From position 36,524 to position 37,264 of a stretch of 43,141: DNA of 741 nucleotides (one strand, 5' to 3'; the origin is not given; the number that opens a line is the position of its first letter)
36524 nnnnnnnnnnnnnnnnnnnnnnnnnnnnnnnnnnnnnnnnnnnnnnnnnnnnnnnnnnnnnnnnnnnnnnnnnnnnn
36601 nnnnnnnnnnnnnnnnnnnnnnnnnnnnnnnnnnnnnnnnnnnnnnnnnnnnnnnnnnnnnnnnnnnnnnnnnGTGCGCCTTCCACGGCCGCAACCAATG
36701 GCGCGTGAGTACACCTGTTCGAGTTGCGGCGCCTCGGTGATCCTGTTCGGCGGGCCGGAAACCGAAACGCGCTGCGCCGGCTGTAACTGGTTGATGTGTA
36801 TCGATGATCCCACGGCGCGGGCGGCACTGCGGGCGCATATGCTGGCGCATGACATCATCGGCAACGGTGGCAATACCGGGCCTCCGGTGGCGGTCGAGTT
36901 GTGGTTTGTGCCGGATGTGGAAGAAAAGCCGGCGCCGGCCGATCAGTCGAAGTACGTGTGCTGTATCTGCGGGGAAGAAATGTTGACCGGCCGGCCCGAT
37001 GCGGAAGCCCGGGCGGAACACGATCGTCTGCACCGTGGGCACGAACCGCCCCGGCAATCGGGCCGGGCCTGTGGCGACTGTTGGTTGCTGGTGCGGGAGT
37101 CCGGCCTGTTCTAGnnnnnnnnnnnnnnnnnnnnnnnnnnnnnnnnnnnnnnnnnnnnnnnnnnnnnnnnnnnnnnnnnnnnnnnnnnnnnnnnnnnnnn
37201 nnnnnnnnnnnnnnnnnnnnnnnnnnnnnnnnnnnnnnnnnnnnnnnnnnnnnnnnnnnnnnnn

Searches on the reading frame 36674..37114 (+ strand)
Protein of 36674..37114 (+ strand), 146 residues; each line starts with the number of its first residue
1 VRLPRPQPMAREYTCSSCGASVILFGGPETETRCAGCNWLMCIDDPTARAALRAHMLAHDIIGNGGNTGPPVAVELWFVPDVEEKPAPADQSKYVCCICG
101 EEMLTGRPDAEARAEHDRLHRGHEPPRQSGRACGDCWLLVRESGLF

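Call 11: search_protein_families(library=phrogs, proteins=[window:36674-37114:+], max_evalue=0.01)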
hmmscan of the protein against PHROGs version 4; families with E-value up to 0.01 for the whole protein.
window:36674-37114:+ (146 aa): 0 families

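Call 12: search_protein_families(library=pfam, proteins=[window:36674-37114:+], max_evalue=0.01)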
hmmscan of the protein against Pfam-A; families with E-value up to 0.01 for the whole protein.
window:36674-37114:+ (146 aa): 2 families
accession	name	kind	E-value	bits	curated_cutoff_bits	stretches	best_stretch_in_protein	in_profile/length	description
PF25164.1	CoiA_N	-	0.0051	16.8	26.3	0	11-24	16-29/50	Competence protein CoiA, N-terminal domain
PF25165.1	DUF7828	-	0.0098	16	25.7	0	10-26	25-41/87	Domain of unknown function (DUF7828)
